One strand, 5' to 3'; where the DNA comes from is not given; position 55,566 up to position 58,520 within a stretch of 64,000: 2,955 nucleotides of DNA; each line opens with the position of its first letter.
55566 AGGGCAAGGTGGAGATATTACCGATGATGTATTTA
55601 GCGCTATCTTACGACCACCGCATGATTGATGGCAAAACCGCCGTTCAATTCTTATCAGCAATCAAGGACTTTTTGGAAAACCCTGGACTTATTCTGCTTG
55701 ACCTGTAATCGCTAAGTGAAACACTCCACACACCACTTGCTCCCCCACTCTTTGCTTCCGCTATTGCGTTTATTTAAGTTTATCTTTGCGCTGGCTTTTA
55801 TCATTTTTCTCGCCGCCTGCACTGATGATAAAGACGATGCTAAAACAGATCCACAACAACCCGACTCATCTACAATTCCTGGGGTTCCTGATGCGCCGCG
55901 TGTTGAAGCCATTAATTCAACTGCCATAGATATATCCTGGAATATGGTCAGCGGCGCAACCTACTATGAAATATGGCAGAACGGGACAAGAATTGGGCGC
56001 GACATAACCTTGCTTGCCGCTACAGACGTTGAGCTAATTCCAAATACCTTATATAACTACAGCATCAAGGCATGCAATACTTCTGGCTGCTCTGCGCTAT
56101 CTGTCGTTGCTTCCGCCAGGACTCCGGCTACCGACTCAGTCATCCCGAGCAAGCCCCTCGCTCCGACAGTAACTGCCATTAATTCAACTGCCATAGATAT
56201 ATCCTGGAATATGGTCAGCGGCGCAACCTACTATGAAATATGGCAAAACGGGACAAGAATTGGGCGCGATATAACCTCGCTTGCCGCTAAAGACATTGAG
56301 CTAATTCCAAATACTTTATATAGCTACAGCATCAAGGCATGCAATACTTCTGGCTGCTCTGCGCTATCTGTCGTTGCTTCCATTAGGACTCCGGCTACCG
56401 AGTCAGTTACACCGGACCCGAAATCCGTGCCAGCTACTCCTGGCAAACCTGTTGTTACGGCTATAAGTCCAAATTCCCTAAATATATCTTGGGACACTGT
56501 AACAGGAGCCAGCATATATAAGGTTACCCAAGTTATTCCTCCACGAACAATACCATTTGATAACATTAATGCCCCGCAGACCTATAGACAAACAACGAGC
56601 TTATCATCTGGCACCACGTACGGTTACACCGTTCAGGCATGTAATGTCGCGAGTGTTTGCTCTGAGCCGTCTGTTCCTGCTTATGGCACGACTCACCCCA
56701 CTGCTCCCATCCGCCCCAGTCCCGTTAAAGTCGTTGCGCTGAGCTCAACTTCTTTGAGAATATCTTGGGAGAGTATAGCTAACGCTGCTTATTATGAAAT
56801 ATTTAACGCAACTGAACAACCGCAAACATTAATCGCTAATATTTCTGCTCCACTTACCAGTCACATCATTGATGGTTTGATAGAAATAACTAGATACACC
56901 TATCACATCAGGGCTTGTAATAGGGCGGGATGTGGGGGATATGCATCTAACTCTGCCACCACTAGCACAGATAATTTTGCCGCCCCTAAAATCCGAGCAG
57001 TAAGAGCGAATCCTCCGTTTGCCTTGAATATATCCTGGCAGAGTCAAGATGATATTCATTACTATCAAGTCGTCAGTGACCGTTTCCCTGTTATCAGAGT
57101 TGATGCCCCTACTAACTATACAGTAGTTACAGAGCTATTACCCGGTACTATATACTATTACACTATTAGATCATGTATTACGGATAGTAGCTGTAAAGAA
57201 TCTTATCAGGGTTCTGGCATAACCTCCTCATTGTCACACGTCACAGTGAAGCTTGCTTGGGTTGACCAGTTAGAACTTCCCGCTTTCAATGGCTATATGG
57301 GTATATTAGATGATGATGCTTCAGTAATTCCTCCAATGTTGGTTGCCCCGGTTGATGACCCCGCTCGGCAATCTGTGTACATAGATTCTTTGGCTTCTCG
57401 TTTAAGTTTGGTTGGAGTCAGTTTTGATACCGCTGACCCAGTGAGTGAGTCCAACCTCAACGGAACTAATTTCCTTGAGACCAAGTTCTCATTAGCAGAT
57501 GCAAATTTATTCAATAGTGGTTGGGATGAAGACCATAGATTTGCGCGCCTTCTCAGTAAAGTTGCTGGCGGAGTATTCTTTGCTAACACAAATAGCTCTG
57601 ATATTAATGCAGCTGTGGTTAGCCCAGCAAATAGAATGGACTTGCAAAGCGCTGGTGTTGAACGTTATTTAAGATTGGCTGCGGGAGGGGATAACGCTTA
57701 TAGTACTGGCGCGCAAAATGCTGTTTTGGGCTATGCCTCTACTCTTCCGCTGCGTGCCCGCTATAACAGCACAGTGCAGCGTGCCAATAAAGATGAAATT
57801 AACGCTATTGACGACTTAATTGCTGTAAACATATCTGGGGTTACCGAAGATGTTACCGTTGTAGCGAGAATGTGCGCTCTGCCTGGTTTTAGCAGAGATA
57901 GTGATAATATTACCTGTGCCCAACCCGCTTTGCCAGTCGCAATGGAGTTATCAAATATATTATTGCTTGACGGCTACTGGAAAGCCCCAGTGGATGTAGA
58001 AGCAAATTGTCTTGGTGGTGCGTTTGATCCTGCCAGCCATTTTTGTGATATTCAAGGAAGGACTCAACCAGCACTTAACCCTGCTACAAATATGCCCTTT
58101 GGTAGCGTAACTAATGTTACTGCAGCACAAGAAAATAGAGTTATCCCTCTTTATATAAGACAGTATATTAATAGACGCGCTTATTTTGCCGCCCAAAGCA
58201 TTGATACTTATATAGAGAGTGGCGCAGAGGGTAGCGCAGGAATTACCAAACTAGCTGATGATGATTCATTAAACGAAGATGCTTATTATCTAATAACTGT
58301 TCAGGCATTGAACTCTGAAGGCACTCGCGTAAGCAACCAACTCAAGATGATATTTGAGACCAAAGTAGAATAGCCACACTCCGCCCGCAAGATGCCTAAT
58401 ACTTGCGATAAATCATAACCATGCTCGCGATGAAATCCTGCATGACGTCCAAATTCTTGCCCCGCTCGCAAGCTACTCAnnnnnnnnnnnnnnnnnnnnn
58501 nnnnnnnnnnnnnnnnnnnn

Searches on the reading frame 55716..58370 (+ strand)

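Call 45: search_protein_families(library=pfam, proteins=[window:55716-58370:+], max_evalue=0.001)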
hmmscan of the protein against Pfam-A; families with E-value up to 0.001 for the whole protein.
window:55716-58370:+ (885 aa): 5 families
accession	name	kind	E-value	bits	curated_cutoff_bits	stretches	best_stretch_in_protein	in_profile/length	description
PF00041.27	fn3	-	1.3e-27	96.3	25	2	334-413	3-80/84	Fibronectin type III domain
PF08329.16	ChitinaseA_N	-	1e-12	48.3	21.2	0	152-216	32-99/133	Chitinase A, N-terminal domain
PF25059.1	FN3_DSCAM-DSCAML_C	-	1.2e-11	45.2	39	0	373-418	37-82/89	DSCAM/DSCAML C-terminal Fn3-like domain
PF21910.2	GH85_C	-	1.6e-09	38.5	27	0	346-374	18-47/95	GH85 endohexosaminidases, C-terminal domain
PF25814.1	fn3_SORL1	-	1.2e-05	25.7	27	0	334-370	5-40/90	SORL1-like, fn3 domain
